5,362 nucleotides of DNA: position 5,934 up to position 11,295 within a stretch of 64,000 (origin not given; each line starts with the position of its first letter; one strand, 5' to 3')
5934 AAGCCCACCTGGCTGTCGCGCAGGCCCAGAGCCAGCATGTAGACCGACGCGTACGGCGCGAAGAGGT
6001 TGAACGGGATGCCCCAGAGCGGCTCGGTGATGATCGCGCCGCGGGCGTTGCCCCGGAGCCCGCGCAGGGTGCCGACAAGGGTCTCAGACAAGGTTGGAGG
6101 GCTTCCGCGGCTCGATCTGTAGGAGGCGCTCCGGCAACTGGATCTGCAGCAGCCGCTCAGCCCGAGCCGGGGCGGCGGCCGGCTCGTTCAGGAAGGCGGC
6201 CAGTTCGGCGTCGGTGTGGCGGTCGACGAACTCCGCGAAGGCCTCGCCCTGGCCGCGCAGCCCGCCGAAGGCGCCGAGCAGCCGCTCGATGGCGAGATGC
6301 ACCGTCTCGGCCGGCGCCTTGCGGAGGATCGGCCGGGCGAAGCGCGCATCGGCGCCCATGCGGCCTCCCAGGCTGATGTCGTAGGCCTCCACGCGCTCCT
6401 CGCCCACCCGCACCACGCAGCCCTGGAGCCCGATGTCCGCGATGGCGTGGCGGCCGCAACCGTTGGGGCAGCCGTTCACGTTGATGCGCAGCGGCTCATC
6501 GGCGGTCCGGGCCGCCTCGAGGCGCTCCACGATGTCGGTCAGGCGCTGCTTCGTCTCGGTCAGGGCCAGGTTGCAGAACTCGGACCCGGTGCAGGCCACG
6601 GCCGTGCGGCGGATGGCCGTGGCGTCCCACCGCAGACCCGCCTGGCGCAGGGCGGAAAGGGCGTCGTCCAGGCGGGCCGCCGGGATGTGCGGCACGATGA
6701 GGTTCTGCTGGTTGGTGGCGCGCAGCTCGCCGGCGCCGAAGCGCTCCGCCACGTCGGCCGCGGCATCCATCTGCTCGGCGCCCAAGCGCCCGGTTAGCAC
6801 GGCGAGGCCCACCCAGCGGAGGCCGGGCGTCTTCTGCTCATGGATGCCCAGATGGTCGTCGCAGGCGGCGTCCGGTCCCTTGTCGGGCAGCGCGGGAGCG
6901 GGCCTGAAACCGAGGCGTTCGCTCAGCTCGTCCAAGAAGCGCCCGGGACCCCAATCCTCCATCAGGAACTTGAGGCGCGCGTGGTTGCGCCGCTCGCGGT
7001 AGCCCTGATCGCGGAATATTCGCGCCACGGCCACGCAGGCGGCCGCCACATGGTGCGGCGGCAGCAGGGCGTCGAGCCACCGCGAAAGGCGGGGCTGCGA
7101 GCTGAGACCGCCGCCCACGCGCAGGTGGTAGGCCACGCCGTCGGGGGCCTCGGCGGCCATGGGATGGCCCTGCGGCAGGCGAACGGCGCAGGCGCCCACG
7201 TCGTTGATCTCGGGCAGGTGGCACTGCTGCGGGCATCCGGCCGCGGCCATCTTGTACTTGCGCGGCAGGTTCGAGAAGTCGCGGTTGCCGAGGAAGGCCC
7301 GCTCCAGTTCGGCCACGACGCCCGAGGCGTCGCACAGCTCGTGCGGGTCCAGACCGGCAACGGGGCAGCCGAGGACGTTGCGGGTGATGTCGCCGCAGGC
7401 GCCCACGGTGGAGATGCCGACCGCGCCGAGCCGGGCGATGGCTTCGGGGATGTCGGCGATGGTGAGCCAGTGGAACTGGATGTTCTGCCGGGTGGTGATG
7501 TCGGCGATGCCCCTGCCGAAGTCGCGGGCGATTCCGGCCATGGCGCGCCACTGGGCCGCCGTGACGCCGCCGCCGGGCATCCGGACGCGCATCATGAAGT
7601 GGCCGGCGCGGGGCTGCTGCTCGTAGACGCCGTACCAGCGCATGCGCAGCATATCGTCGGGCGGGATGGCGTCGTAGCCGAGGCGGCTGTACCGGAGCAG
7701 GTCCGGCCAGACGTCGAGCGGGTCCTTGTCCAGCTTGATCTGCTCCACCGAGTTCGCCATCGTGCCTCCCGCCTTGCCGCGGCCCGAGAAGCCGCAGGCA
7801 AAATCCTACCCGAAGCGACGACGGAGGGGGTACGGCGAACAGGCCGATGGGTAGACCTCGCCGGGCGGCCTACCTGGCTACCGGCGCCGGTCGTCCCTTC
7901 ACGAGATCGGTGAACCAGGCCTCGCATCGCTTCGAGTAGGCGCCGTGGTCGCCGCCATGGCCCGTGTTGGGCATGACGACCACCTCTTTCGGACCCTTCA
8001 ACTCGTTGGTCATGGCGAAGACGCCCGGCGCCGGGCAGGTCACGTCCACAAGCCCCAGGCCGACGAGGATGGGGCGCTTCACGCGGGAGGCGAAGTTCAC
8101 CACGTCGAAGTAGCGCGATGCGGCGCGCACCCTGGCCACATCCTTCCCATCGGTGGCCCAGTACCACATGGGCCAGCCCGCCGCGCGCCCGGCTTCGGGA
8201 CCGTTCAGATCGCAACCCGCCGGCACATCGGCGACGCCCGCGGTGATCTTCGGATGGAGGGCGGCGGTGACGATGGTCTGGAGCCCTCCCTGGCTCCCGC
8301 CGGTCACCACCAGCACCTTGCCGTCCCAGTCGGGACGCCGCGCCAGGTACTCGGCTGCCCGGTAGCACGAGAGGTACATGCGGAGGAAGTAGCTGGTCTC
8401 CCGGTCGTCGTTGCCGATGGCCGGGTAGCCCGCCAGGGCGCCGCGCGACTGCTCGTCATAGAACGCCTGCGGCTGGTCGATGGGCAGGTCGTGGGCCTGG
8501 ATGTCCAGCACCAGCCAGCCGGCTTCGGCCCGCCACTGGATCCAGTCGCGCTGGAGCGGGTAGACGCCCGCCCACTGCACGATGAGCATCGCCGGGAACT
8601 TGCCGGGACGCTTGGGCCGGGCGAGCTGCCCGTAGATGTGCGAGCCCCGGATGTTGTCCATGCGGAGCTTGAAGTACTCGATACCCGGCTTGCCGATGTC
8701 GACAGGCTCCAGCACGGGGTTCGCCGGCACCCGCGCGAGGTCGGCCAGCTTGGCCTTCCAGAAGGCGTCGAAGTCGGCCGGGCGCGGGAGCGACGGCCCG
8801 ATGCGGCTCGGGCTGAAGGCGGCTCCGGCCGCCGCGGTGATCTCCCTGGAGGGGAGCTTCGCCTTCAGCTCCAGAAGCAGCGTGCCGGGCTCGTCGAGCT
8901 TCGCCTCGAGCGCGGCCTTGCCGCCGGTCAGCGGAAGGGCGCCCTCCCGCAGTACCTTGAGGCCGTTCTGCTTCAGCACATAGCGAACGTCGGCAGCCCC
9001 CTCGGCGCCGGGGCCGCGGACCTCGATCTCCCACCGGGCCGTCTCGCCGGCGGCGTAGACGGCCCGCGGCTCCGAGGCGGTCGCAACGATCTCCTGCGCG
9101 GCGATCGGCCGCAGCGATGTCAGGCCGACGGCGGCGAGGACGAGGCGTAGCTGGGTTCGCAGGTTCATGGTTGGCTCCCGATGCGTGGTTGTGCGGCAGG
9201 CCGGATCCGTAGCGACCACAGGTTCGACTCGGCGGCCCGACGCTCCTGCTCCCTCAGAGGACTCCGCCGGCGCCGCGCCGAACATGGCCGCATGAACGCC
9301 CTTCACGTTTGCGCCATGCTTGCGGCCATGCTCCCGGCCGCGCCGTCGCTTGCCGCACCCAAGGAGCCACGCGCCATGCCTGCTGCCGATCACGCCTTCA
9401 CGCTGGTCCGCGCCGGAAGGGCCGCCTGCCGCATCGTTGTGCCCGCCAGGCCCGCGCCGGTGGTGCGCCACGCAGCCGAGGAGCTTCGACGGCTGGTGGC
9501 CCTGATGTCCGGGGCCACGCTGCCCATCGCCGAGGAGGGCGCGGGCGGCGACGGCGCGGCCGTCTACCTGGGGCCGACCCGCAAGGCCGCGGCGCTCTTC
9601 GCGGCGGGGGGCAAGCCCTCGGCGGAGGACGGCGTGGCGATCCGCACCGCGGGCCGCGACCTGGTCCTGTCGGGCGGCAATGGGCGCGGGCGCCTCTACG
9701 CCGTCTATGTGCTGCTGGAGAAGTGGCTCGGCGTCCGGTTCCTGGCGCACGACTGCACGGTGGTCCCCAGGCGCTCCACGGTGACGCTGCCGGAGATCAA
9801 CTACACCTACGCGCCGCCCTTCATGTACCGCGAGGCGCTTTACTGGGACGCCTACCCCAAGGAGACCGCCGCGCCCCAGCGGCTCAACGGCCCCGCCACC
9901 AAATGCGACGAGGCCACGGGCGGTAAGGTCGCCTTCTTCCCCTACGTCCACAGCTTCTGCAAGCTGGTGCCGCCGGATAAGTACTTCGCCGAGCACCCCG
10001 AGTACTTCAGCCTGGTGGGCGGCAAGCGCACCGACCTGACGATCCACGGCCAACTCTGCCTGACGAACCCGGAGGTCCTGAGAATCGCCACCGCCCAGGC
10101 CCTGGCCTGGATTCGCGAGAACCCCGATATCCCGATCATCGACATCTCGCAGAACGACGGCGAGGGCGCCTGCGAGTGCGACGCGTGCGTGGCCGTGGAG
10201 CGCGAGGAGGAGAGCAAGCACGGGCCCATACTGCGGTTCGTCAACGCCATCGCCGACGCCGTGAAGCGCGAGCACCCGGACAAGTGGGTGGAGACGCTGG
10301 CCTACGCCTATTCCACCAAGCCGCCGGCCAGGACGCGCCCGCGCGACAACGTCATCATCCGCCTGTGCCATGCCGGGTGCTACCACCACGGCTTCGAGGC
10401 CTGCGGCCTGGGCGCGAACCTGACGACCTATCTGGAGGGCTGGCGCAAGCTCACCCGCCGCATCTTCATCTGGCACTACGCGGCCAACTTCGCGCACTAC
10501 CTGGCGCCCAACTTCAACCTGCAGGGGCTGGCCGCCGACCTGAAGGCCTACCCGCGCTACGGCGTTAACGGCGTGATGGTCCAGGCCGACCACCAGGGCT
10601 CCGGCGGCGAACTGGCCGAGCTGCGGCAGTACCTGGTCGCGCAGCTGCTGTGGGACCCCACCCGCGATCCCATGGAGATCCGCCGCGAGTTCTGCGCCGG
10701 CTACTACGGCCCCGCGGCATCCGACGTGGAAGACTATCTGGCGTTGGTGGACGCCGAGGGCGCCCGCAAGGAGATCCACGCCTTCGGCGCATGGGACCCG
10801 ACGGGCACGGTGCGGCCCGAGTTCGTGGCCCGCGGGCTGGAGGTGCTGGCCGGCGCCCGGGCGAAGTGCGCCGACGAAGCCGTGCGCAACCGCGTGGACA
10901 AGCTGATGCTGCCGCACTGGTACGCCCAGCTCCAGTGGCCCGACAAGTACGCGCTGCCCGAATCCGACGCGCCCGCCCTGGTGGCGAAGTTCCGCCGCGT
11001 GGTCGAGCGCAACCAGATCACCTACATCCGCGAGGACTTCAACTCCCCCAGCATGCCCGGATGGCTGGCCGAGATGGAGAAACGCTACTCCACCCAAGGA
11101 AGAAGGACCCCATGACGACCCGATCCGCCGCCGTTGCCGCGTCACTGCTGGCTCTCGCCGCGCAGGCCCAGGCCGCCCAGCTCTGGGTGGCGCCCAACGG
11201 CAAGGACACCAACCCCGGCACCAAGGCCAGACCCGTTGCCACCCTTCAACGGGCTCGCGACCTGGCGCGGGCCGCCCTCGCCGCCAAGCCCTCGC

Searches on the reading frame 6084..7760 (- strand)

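Call 7: search_protein_families(library=pfam, proteins=[window:6084-7760:-], max_evalue=0.1)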
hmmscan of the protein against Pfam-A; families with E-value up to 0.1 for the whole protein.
window:6084-7760:- (558 aa): 2 families
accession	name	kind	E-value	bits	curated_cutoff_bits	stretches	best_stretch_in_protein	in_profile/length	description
PF01077.27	NIR_SIR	-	3.3e-48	163.5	27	2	123-284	2-155/158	Nitrite and sulphite reductase 4Fe-4S domain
PF03460.22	NIR_SIR_ferr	-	2.2e-40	136.7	24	2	49-113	3-68/69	Nitrite/Sulfite reductase ferredoxin-like half domain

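Call 8: search_protein_families(library=ncbifam, proteins=[window:6084-7760:-], max_evalue=0.1)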
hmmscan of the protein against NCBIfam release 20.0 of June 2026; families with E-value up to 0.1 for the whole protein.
window:6084-7760:- (558 aa): 11 families
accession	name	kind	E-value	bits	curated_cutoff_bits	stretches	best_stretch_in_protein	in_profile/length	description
NF007125.0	PRK09566.1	equivalog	3.9e-119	398.4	594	1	2-495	12-502/513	ferredoxin--nitrite reductase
NF007126.0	PRK09567.1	equivalog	8.1e-118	394.1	523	1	5-527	68-590/595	NirA family protein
NF010029.0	PRK13504.1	equivalog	7.2e-67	226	457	2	165-517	215-563/575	NADPH-dependent assimilatory sulfite reductase hemoprotein subunit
TIGR02435.1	CobG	equivalog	4.8e-62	210.1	234.8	1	55-447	18-383/388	precorrin-3B synthase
TIGR02041.1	CysI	equivalog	1.5e-49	168.9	756.55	2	164-515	193-538/541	assimilatory sulfite reductase (NADPH) hemoprotein subunit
TIGR02042.1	sir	equivalog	6.5e-49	166.5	731.5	2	165-523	223-577/581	sulfite reductase, ferredoxin dependent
TIGR02912.1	sulfite_red_C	equivalog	3.3e-22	78.9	324.1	2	317-448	23-161/314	sulfite reductase subunit C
TIGR02374.1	nitri_red_nirB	equivalog_domain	2.1e-21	76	578.35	2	56-193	561-693/794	nitrite reductase large subunit NirB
TIGR02064.1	dsrA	equivalog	1.1e-14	54.1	392.85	2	330-448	98-222/402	dissimilatory-type sulfite reductase subunit alpha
TIGR02066.1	dsrB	equivalog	7.6e-13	48.2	341.5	2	65-189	40-164/341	dissimilatory-type sulfite reductase subunit beta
NF011565.0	PRK14989.1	subfamily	1.7e-09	36.3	883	1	52-192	562-697/847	nitrite reductase large subunit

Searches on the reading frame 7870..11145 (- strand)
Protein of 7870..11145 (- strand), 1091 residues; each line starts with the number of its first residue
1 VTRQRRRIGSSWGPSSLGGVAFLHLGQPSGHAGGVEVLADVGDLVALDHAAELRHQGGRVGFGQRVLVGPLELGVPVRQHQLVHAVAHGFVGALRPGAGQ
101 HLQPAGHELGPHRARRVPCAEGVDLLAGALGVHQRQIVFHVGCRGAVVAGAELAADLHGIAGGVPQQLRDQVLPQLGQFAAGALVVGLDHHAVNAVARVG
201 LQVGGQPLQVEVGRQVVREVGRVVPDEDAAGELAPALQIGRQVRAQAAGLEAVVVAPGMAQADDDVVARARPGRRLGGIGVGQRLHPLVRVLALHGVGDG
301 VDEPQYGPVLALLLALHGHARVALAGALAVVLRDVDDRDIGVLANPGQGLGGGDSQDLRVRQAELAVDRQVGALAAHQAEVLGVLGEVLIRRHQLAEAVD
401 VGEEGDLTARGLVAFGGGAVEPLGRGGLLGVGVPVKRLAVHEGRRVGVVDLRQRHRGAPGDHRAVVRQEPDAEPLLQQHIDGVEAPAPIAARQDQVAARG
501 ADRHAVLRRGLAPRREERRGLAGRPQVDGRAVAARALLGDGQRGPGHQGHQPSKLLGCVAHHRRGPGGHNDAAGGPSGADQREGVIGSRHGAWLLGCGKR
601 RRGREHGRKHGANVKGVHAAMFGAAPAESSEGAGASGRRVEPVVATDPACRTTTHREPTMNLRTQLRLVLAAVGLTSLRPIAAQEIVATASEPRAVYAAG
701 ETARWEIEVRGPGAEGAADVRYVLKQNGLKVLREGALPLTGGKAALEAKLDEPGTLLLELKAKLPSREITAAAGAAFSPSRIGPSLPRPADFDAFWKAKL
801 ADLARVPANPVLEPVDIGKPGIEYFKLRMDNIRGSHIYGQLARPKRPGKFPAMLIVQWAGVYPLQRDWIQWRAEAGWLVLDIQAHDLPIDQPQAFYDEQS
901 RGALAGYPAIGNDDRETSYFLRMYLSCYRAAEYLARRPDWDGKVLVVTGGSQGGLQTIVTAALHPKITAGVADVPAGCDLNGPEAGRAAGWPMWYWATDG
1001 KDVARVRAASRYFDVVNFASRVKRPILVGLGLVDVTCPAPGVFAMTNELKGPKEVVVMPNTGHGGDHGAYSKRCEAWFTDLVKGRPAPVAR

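Call 7: search_protein_families(library=pfam, proteins=[window:7870-11145:-], max_evalue=0.1)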
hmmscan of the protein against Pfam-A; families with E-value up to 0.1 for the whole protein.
window:7870-11145:- (1091 aa): 2 families
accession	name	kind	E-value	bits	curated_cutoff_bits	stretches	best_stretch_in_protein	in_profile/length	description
PF05448.18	AXE1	-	1.4e-40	139.5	21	1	787-1077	19-317/321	Acetyl xylan esterase (AXE1)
PF00326.27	Peptidase_S9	-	8e-08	32.5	22.6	1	928-1072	49-196/213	Prolyl oligopeptidase family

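Call 8: search_protein_families(library=ncbifam, proteins=[window:7870-11145:-], max_evalue=0.1)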
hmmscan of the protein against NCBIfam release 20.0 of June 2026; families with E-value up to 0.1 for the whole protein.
window:7870-11145:- (1091 aa): 0 families

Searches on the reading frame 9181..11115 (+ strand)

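Call 61: search_protein_families(library=pfam, proteins=[window:9181-11115:+], max_evalue=0.001)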
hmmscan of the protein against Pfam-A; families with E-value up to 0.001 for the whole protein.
window:9181-11115:+ (644 aa): 1 family
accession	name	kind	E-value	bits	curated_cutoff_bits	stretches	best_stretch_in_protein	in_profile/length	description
PF16126.11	DUF4838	-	6.2e-91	305.4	26.6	1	187-520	1-324/325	Domain of unknown function (DUF4838)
